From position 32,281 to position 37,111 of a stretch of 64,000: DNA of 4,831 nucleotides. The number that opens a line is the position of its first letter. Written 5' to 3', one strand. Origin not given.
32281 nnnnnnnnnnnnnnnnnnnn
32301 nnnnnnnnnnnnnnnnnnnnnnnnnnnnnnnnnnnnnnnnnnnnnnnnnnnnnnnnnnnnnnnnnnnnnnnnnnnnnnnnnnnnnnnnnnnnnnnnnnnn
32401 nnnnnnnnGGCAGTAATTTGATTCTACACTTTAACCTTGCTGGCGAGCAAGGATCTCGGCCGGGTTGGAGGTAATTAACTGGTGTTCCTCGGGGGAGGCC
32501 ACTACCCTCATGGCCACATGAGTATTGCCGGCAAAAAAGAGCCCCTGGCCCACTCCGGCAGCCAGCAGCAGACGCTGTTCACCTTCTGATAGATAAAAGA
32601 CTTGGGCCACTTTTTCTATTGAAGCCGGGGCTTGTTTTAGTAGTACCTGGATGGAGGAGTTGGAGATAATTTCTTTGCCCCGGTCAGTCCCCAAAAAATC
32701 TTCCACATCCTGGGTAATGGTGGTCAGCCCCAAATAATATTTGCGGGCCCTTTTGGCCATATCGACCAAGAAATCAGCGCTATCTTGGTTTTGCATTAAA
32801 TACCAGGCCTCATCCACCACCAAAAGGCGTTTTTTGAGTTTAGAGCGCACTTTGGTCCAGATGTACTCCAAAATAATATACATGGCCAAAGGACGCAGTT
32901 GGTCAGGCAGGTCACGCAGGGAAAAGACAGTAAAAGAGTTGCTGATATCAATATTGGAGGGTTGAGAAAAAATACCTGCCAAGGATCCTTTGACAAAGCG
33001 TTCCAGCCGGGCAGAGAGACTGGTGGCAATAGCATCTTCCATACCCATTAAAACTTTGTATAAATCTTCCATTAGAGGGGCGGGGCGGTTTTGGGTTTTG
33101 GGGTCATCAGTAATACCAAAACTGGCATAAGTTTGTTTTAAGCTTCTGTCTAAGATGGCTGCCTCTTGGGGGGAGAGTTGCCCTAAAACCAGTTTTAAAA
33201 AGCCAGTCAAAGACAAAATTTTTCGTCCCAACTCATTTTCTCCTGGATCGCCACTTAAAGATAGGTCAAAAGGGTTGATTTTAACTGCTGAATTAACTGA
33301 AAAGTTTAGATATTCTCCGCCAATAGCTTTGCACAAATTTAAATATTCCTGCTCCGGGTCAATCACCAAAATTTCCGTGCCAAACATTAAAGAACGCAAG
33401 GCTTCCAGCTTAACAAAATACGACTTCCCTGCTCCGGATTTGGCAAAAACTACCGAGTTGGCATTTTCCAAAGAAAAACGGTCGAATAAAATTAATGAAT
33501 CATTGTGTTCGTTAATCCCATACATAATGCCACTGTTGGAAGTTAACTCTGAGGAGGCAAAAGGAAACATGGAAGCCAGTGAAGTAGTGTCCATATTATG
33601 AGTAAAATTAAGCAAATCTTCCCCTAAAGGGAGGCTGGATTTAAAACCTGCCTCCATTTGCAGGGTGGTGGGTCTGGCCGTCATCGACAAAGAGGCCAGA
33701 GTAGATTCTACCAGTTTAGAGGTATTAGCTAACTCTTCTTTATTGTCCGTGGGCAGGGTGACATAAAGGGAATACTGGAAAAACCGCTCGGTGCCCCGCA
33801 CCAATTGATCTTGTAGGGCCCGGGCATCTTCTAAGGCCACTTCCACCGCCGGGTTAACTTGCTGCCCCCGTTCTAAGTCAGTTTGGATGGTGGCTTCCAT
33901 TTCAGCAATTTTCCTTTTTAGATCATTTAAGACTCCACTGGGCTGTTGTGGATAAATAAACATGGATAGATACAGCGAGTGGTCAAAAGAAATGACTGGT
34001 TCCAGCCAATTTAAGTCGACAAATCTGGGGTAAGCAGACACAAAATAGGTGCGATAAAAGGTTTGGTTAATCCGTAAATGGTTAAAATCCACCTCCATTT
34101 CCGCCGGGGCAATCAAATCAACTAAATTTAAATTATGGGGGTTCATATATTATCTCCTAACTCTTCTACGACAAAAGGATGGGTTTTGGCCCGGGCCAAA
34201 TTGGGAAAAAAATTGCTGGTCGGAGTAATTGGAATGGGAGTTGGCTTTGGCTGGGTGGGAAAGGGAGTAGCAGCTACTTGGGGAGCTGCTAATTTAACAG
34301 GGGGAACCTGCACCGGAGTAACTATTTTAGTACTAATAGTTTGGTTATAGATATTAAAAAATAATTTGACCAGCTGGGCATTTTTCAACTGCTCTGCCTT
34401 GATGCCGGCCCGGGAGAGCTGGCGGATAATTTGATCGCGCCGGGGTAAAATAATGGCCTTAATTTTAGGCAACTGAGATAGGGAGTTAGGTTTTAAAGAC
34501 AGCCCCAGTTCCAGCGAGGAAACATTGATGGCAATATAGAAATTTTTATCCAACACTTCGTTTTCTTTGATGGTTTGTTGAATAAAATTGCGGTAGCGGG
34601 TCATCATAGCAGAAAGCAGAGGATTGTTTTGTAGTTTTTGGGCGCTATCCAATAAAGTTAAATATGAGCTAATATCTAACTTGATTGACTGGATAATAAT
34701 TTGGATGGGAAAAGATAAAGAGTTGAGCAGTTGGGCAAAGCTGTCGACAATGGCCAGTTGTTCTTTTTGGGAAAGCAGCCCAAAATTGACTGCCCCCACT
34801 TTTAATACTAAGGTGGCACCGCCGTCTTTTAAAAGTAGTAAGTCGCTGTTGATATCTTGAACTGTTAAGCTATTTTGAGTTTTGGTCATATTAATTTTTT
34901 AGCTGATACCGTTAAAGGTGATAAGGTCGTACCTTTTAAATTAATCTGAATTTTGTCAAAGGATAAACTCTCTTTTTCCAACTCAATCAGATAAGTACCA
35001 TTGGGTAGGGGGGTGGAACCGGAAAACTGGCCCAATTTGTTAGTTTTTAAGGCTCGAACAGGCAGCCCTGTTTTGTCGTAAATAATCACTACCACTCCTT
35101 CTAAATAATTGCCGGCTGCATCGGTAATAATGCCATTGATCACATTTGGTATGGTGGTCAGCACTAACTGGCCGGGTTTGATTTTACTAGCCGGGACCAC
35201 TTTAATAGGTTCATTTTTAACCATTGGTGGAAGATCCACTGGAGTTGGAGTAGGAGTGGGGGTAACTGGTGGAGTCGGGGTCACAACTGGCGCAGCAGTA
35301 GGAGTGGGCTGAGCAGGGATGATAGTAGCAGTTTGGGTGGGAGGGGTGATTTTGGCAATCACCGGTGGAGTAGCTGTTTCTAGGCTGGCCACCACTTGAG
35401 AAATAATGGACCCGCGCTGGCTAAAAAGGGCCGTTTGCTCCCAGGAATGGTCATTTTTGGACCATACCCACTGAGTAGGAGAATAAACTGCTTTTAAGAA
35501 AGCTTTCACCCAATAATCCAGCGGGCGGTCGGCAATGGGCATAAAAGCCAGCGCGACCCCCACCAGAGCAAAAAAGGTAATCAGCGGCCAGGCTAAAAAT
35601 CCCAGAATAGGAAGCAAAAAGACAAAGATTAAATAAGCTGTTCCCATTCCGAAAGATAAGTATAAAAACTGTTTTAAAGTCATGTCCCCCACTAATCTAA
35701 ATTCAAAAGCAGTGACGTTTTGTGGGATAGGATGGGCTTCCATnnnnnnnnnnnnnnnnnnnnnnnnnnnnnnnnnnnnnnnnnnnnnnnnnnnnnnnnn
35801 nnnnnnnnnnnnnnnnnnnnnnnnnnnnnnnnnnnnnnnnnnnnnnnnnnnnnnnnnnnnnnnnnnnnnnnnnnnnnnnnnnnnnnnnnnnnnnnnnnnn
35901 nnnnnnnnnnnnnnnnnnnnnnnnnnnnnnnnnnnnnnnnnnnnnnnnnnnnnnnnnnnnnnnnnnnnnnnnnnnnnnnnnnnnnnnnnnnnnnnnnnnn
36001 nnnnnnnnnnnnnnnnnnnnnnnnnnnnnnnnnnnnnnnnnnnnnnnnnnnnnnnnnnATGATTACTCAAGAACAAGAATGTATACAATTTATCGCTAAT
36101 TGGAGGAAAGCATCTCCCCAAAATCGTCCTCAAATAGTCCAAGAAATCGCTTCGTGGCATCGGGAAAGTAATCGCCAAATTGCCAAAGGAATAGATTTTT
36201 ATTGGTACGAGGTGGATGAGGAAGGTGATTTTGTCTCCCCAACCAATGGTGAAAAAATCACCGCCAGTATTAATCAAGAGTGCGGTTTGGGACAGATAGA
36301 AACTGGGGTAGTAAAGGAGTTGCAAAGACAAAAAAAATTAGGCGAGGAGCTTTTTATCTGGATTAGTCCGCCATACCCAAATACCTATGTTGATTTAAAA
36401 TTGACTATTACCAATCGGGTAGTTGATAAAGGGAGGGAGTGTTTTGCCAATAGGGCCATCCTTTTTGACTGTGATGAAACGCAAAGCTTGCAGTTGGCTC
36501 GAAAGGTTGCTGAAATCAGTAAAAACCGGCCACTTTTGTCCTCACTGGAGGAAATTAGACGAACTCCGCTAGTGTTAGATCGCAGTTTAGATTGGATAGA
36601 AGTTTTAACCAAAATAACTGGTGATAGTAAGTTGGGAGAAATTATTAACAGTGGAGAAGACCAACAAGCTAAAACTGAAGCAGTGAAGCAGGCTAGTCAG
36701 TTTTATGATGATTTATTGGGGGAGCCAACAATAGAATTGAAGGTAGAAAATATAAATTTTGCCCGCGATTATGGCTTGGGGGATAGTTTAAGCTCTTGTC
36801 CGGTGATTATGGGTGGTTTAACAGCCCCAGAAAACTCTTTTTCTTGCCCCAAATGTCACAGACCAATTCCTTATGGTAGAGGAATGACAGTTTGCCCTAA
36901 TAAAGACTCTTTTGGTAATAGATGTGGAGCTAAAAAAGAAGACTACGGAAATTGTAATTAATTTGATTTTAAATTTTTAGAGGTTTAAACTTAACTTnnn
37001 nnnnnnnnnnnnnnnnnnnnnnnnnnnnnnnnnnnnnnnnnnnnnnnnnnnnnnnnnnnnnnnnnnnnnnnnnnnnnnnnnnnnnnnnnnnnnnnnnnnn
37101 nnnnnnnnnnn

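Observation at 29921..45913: Chromosomal T4SS-like apparatus directly downstream of dnaN, with no relaxase or coupling protein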

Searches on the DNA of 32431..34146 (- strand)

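Call 72: search_rna_families(sources=[L003, L005, L073, L082, L083, L004, L007, L008], threshold=gathering)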
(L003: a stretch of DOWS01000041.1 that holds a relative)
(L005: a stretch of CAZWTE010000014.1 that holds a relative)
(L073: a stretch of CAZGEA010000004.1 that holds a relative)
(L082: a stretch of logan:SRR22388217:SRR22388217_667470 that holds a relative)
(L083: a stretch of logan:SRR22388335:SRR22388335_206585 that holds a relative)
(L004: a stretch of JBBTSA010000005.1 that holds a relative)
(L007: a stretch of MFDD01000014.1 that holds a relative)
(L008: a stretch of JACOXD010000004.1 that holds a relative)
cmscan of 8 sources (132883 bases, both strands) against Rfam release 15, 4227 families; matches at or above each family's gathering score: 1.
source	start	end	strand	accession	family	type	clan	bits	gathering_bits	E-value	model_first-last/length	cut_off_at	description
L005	5762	5841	-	RF01689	AdoCbl-II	Cis-reg; riboswitch;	CL00101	36.5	36.5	0.00012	1-81/81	no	AdoCbl-II (Cobalamin/B12) riboswitch aptamer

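Call 86: search_rna_families(sources=[L003, L026, L073], threshold=evalue, max_evalue=0.1)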
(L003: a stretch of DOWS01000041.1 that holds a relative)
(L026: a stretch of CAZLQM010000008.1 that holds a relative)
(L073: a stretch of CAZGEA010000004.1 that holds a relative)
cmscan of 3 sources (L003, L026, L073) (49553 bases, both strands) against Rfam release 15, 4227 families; matches with E-value up to 0.1: 4.
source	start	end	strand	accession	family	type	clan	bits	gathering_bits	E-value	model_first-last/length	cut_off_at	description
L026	1765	1963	-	RF00174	Cobalamin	Cis-reg; riboswitch;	CL00101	35.3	31.5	2.1e-05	1-189/189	no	Cobalamin riboswitch aptamer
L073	7866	7939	-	RF01689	AdoCbl-II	Cis-reg; riboswitch;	CL00101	35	36.5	0.00013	1-81/81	no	AdoCbl-II (Cobalamin/B12) riboswitch aptamer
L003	7578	7728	-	RF01482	AdoCbl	Cis-reg; riboswitch;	CL00101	32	50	0.043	1-149/149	no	AdoCbl (Cobalamin/B12) riboswitch aptamer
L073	9609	9729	-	RF01494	rliD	Gene; antisense;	-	22.6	50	0.031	83-207/327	no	Listeria sRNA rliD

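Call 92: build_rna_model(alignment_id=A7)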
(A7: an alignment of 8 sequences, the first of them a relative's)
Model R1 built from alignment A7 (8 sequences, 106 columns); structure: RNAalifold consensus.
model positions 91; base pairs 8; branch points 1; effective number of sequences 4.83; information 0.627 bits per position. Calibrated on 0.2 Mb of random sequence (short: E-values are rough).
structure used (alignment columns):
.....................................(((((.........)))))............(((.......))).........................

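Call 93: search_with_rna_model(model_id=R1, sources=[window, L002, L003, L004, L005, L006, L007, L008, L009, L010, L011, L012, L013, L014, L015, L016, L017, L018, L019, L020, L021, L022, L023, L024, L025, L026, L027, L028, L029, L030, L031, L032, L033, L034, L035, L036, L037, L038, L039, L040, L041, L042, L043, L044, L045, L046, L047, L048, L049, L050, L051, L052, L053, L054, L055, L056, L057, L058, L059, L060, L061, L062, L063, L064, L065, L066, L067, L068, L069, L070, L071, L072, L073, L074, L075, L076, L077, L078, L079, L080, L081, L082, L083, L084, L085], max_evalue=1)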
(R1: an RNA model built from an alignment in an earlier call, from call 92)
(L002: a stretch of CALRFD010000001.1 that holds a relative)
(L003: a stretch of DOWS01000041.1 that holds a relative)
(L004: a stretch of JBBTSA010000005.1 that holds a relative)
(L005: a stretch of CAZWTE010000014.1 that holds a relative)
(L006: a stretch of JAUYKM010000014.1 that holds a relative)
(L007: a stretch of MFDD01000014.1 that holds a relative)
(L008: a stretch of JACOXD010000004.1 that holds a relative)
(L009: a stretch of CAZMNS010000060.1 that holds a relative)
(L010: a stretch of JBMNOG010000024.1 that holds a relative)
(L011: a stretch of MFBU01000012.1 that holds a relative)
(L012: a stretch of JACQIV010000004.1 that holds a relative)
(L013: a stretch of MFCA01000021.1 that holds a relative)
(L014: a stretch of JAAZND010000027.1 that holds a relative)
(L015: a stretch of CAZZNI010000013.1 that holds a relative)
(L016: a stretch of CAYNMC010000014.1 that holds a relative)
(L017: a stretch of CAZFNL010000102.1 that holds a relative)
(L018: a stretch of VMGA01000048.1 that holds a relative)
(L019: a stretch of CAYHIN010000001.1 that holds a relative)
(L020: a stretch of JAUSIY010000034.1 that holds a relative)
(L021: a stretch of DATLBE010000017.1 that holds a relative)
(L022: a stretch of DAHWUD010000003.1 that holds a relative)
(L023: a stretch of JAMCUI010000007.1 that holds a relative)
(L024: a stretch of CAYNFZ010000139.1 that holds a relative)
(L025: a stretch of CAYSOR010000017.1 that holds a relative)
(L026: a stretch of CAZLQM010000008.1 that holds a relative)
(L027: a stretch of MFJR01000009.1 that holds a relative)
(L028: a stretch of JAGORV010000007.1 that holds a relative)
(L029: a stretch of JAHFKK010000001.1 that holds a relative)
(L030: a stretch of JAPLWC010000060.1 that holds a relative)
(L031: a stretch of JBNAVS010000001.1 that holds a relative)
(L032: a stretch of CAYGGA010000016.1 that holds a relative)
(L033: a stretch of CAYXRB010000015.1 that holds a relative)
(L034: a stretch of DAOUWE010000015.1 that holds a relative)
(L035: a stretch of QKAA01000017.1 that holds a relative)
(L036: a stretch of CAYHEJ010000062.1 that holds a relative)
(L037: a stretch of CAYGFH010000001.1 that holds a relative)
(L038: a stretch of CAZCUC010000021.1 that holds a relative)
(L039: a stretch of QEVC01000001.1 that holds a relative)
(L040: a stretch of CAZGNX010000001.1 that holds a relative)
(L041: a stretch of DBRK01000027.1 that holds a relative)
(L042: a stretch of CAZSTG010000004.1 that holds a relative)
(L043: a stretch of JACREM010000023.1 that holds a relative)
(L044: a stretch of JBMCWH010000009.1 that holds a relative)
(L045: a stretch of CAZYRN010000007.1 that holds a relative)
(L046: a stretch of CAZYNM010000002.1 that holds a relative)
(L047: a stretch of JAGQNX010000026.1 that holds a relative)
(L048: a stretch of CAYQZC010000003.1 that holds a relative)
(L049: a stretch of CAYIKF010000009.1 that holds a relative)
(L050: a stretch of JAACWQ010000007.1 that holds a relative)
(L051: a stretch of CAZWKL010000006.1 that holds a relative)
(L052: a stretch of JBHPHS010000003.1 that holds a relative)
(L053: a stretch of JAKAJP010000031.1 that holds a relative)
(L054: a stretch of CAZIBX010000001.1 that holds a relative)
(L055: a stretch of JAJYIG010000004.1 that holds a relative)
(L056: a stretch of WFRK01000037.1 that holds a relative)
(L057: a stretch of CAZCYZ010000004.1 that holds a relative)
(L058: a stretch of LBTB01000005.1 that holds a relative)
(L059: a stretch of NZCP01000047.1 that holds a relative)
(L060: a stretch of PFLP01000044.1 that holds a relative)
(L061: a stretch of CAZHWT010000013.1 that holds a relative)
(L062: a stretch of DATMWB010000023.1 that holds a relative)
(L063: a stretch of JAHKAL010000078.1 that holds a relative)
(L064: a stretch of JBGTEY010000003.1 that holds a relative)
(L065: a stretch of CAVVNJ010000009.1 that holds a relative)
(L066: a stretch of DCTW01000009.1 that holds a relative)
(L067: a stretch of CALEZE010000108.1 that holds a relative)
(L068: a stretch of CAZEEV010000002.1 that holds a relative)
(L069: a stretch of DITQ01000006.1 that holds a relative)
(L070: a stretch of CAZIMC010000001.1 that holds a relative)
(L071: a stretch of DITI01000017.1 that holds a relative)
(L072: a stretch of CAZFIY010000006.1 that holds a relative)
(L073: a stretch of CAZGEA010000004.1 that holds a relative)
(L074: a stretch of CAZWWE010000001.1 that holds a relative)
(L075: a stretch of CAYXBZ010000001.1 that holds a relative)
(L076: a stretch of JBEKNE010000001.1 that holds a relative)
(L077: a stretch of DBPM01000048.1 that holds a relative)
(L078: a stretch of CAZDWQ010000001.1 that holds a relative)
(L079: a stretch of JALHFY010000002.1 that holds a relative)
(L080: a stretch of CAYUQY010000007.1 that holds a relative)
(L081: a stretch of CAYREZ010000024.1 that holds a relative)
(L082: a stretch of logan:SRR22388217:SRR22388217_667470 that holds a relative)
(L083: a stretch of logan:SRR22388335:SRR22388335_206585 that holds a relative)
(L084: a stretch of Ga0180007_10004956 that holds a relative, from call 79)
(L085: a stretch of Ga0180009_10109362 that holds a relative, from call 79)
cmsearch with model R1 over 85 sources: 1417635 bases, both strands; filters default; matches with E-value up to 1: 11.
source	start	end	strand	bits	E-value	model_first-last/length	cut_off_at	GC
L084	2817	2907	+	88.9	5.8e-18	1-91/91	no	0.41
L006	7858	7949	-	85.9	3.2e-17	1-91/91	no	0.48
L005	5756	5848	-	84.6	6.4e-17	1-91/91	no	0.49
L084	1724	1815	+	81.8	3.2e-16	1-91/91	no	0.35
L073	7859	7951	-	79.1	1.4e-15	1-91/91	no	0.38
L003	7606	7728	-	75.7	9.7e-15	1-91/91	no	0.47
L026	1870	1961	-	73.5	3.5e-14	1-91/91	no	0.37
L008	7676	7764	-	61.1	3.6e-11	1-91/91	no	0.55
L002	3247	3365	-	28.9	0.0028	1-91/91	no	0.38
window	35961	36010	+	22.7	0.096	30-83/91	no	0.52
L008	16563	16663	+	18.7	0.89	1-91/91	no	0.34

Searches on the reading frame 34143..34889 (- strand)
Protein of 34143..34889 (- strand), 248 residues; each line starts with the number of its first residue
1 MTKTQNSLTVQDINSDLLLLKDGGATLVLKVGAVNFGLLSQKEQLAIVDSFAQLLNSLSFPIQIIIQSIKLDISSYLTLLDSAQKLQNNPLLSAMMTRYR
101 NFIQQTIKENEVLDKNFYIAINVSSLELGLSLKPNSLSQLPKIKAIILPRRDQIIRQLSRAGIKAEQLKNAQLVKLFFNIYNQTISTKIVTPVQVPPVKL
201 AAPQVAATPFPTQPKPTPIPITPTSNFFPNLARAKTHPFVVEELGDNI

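Call 5: search_protein_families(library=pfam, proteins=[window:34143-34889:-], max_evalue=0.1)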
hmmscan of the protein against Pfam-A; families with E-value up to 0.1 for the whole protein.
window:34143-34889:- (248 aa): 2 families
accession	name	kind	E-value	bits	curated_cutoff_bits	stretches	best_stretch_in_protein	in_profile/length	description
PF11130.14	TraC_F_IV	-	0.0095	15.4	28.1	1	61-193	57-182/375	TraC protein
PF03277.18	Herpes_UL4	-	0.073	13.2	25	0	194-230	136-171/187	Herpesvirus UL4 family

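Call 18: search_protein_families(library=ncbifam, proteins=[window:34143-34889:-], max_evalue=0.01)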
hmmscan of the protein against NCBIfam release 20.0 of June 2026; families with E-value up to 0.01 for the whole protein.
window:34143-34889:- (248 aa): 2 families
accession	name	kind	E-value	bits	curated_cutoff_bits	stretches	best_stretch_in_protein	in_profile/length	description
NF045975.1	VirB4_plasma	equivalog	2.4e-08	32.2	590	1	9-187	109-281/894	Mbov_0397 family ICE element conjugal transfer ATPase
NF041427.1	TrsD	subfamily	0.00018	21.4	200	1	9-181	20-199/201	TrsD/TraD family conjugative transfer protein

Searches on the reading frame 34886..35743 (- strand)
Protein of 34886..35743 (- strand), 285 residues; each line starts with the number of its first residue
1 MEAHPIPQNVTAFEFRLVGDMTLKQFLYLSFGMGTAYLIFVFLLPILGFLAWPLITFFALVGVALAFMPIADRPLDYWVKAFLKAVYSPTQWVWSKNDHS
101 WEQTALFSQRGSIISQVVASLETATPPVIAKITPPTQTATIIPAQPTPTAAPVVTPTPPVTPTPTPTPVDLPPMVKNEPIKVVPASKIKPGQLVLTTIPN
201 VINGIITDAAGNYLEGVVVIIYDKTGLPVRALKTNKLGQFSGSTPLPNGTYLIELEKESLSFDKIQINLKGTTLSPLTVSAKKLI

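Call 4: search_protein_families(library=pfam, proteins=[window:34886-35743:-], max_evalue=0.1)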
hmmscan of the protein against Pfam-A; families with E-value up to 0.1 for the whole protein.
window:34886-35743:- (285 aa): 3 families
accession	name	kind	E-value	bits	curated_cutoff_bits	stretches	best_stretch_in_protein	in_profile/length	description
PF12666.12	PrgI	-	1.3e-07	32.5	27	1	5-89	1-86/91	PrgI family protein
PF13620.12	CarboxypepD_reg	-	3.2e-05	24.6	32.3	1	202-258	2-57/82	Carboxypeptidase regulatory-like domain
PF17210.9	SdrD_B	-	0.063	13.9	29.7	0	203-257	14-66/112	SdrD B-like domain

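Call 18: search_protein_families(library=ncbifam, proteins=[window:34886-35743:-], max_evalue=0.01)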
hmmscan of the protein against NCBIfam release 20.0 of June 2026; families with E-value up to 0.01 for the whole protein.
window:34886-35743:- (285 aa): 0 families

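Call 103: search_solved_structures(query=window:34886-35743:-, max_evalue=10)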
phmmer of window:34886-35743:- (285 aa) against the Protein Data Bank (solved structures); distinct sequences matched with E-value up to 10: 2.
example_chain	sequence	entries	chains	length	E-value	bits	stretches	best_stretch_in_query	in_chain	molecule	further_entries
3bln_A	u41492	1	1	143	0.3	13.9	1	15-129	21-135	Acetyltransferase GNAT family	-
9wg7_12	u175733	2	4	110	1.1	12.1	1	112-163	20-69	ApcG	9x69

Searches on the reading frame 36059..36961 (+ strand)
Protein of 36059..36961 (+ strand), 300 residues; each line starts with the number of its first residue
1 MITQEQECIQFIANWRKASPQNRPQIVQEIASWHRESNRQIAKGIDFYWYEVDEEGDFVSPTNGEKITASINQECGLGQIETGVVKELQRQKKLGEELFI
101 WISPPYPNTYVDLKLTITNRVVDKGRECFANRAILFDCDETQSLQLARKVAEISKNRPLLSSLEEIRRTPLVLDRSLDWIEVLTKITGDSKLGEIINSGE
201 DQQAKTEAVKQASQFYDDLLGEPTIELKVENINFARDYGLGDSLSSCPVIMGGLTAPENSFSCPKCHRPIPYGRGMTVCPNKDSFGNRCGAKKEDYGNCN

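Call 5: search_protein_families(library=pfam, proteins=[window:36059-36961:+], max_evalue=0.1)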
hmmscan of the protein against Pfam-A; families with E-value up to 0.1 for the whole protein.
window:36059-36961:+ (300 aa): 0 families

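Call 53: search_protein_families(library=phrogs, proteins=[window:36059-36961:+], max_evalue=0.01)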
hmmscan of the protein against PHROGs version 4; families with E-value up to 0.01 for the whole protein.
window:36059-36961:+ (300 aa): 0 families

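Call 79: find_related_loci(query=window:36059-36961:+, collection=metagenome_contigs, flank=3000)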
Query window:36059-36961:+ (300 aa) in metagenome_contigs; peptide patterns used: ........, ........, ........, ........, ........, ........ (x = any residue, [..] = any of these).
114 stretches matched a pattern; 2 encode a relative of the query (tblastn E <= 1e-3); 2 distinct loci.
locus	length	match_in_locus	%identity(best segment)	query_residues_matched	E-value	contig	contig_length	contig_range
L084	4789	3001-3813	27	25-299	2e-27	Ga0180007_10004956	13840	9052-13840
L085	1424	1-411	31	166-299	1e-15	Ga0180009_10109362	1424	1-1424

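Call 90: search_protein_families(library=pfam, proteins=[L084:1835-2257:+, L084:2260-2817:+, L084:437-724:-, L084:717-1472:-], max_evalue=0.01)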
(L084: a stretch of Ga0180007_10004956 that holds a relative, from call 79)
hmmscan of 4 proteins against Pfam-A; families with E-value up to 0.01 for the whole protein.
L084:1835-2257:+ (140 aa): 2 families
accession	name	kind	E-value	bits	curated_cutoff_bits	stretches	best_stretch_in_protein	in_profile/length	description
PF14478.12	DUF4430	-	2.2e-11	44.5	23.8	1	65-136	2-71/72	Domain of unknown function (DUF4430)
PF10694.14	DUF2500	-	0.006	17.5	33.5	1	5-104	8-95/102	Protein of unknown function (DUF2500)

L084:2260-2817:+ (185 aa): 1 family
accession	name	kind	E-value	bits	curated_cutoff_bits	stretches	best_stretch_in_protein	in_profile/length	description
PF20221.3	DUF6580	-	7.2e-27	95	27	1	5-163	9-156/162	Family of unknown function (DUF6580)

L084:437-724:- (95 aa): 1 family
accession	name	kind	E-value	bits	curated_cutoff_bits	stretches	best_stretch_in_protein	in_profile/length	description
PF00462.30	Glutaredoxin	-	5.4e-12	46.2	22.9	1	15-70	1-55/60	Glutaredoxin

L084:717-1472:- (251 aa): 1 family
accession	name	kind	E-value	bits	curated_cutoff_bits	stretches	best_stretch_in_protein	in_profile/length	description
PF14859.11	Colicin_M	-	0.0035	16.9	27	1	181-224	185-228/281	Colicin M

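Call 97: search_protein_families(library=ncbifam, proteins=[window:36059-36961:+], max_evalue=0.01)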
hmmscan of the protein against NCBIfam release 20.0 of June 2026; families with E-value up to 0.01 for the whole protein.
window:36059-36961:+ (300 aa): 0 families

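Call 102: search_solved_structures(query=A6, max_evalue=10)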
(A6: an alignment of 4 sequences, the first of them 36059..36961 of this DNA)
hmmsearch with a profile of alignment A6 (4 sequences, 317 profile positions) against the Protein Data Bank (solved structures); distinct sequences matched with E-value up to 10: 3.
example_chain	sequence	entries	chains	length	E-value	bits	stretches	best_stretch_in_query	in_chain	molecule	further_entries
1jj2_Y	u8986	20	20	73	3.2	10.3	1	283-311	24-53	RIBOSOMAL PROTEIN L37Ae | 50S ribosomal protein L37AE | L37Ae 50S ribosomal protein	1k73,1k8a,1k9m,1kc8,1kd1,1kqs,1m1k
1cxx_A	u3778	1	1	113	3.3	10.2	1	252-294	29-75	CYSTEINE AND GLYCINE-RICH PROTEIN CRP2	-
9fhl_C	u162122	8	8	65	7.4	9.1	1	271-308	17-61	Small zinc finger protein HVO-2753-like zinc-binding pocket domain-containing protein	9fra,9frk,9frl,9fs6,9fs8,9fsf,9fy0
